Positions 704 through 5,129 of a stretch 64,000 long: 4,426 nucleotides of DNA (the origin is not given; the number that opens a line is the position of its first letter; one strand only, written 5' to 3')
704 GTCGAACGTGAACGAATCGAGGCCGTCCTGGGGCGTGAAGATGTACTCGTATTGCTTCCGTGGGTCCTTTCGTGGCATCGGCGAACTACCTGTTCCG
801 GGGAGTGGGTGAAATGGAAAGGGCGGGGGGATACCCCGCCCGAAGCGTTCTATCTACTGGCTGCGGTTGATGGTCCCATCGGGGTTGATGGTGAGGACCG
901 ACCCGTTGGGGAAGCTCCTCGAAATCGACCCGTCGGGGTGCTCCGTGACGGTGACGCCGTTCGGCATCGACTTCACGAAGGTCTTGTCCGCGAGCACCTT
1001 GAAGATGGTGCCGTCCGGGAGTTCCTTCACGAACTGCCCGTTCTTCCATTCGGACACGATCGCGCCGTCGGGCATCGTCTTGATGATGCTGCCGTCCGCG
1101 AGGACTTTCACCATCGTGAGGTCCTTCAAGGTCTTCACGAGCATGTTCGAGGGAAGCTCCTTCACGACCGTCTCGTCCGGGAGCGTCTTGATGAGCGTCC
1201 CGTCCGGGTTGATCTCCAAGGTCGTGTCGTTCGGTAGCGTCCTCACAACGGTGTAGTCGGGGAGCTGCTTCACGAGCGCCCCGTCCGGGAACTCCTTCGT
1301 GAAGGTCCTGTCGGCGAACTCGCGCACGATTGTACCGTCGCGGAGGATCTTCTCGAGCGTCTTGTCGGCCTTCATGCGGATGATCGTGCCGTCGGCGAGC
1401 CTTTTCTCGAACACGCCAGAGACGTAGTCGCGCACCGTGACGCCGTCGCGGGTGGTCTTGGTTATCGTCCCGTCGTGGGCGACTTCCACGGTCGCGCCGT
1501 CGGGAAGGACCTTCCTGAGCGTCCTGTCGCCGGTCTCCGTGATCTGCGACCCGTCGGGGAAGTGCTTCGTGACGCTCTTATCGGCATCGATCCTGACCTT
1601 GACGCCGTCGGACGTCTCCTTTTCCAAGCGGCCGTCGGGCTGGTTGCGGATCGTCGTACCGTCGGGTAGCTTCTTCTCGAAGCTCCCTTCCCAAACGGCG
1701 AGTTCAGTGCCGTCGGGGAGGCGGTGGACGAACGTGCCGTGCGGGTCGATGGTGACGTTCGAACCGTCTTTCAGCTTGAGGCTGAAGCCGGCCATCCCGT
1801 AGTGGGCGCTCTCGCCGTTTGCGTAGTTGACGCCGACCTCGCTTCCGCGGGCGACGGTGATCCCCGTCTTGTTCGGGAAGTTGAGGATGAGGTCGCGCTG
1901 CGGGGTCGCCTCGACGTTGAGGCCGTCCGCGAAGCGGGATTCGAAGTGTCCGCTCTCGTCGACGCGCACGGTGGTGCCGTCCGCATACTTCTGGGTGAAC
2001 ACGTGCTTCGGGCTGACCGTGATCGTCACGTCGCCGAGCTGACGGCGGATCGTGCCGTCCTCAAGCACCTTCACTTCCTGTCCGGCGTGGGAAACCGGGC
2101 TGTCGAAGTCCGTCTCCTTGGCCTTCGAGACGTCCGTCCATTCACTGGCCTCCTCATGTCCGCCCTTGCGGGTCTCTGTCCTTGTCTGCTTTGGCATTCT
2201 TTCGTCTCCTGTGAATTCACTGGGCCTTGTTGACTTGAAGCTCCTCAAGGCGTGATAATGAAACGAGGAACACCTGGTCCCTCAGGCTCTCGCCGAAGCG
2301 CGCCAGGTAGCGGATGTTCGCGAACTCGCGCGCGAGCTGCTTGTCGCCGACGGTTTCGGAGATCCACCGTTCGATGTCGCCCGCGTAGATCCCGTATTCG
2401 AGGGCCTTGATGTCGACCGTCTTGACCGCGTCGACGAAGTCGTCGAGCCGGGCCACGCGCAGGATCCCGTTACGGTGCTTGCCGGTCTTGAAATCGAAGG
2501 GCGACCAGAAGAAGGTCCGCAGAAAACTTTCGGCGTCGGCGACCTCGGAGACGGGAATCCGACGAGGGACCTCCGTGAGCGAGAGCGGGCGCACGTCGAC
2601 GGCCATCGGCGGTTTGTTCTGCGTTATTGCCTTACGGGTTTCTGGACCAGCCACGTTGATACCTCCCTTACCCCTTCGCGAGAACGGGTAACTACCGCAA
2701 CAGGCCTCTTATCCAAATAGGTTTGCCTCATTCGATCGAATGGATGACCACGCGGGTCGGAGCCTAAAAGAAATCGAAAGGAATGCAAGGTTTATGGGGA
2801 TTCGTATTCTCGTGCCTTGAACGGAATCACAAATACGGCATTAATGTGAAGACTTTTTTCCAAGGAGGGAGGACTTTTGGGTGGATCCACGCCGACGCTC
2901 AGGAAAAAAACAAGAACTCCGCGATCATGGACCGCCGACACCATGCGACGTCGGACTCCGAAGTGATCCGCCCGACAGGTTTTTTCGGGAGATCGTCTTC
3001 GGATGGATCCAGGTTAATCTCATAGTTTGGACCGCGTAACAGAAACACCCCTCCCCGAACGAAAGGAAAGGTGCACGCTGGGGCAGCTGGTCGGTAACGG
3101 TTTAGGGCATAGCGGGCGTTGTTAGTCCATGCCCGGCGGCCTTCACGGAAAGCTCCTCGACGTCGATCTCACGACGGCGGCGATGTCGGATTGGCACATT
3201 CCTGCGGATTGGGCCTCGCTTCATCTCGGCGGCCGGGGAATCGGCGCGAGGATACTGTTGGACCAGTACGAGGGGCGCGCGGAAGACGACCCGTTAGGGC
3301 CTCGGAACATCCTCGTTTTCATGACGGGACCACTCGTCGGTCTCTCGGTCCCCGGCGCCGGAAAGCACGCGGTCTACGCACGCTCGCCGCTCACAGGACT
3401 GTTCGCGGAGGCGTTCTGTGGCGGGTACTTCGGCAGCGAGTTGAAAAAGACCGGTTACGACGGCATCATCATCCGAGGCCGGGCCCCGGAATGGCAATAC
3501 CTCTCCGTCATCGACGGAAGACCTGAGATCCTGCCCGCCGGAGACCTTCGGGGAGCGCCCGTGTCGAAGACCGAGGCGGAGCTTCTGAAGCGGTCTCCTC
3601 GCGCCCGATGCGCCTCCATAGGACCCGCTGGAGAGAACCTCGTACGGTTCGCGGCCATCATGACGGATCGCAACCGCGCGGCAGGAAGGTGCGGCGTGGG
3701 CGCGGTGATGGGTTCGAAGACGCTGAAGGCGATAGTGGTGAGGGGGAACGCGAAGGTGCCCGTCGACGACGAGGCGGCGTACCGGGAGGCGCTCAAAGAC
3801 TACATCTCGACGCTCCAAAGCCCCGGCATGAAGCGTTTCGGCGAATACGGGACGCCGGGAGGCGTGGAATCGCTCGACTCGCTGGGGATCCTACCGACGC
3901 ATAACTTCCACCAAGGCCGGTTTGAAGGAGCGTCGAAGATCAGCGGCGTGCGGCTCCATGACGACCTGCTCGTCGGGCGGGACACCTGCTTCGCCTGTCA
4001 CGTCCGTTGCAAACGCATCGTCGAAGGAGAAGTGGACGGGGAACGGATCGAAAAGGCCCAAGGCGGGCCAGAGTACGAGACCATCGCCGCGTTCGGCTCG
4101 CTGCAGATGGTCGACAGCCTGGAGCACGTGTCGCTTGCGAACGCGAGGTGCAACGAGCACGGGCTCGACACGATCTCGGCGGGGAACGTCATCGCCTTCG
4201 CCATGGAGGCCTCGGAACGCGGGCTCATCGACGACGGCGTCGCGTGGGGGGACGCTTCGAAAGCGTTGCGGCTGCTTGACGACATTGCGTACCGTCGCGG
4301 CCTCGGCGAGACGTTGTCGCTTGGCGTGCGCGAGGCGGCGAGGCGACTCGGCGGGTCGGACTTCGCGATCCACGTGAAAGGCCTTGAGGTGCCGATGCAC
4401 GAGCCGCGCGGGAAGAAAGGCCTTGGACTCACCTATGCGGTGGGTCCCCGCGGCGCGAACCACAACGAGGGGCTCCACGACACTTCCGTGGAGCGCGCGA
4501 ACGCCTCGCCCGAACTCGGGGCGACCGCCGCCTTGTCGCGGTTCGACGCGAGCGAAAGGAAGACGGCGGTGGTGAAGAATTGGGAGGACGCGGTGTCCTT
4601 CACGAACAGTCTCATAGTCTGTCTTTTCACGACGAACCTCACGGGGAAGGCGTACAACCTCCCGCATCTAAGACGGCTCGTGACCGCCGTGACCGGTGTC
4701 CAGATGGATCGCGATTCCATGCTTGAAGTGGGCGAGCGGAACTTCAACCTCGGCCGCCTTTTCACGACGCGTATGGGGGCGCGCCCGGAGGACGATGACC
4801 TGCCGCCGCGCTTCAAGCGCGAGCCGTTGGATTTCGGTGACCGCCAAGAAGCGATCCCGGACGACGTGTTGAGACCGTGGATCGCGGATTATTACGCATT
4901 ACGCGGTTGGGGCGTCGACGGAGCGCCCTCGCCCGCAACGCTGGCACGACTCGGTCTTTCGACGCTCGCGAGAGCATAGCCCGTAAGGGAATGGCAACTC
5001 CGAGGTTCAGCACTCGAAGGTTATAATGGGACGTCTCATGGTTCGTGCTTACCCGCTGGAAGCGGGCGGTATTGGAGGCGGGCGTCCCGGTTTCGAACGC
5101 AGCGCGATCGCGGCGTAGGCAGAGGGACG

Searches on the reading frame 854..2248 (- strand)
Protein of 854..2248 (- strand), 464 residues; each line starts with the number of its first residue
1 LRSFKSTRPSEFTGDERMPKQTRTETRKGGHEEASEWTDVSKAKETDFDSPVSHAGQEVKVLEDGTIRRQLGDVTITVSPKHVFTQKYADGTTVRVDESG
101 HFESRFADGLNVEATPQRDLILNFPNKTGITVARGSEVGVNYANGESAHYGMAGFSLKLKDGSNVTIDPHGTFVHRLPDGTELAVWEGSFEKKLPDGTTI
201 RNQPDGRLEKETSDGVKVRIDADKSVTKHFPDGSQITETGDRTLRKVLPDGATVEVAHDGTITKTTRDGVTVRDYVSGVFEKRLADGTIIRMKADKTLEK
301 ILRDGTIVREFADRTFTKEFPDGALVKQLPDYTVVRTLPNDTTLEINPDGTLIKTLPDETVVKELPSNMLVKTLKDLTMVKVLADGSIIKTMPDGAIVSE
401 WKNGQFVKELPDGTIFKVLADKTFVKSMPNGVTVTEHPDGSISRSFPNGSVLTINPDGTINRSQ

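Call 11: search_protein_families(library=pfam, proteins=[window:854-2248:-], max_evalue=0.001)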
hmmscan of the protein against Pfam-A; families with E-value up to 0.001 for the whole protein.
window:854-2248:- (464 aa): 4 families
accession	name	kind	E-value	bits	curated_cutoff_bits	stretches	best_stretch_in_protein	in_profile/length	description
PF07202.18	Tcp10_C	-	1.8e-20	72.7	36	0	429-459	1-31/35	T-complex protein 10 C-terminus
PF18938.6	aRib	-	1.4e-06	28.4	27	0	214-244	38-68/71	Atypical Rib domain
PF11525.13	CopK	-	4.8e-06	26.6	23.8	0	193-245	10-60/70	Copper resistance protein K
PF20125.4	DUF6515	-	0.00093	19.5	24.9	0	144-187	64-107/179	Family of unknown function (DUF6515)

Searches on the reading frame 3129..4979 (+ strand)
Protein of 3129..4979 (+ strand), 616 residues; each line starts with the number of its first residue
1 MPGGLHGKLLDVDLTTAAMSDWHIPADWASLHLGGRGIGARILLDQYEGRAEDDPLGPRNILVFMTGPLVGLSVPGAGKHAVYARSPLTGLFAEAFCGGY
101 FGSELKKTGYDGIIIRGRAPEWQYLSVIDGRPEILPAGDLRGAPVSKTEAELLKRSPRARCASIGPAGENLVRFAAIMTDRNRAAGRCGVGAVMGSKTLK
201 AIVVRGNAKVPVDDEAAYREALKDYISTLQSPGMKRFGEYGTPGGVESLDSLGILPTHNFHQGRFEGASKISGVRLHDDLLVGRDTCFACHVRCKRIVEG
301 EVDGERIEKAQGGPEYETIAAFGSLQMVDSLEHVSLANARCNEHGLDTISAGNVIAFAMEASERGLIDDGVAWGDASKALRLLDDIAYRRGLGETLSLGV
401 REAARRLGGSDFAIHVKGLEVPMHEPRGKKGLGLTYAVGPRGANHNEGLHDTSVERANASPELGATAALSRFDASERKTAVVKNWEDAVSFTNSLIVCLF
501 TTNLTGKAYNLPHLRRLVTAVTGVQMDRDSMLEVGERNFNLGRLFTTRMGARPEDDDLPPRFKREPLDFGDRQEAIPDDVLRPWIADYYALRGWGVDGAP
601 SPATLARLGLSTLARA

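Call 11: search_protein_families(library=pfam, proteins=[window:3129-4979:+], max_evalue=0.001)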
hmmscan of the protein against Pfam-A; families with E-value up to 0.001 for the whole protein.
window:3129-4979:+ (616 aa): 2 families
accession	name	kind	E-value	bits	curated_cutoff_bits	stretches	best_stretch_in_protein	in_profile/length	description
PF01314.23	AFOR_C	-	5.8e-117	391.5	27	1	230-610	12-385/385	Aldehyde ferredoxin oxidoreductase, domains 2 & 3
PF02730.20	AFOR_N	-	1.7e-66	224.2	29.8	1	7-206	1-198/199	Aldehyde ferredoxin oxidoreductase, N-terminal domain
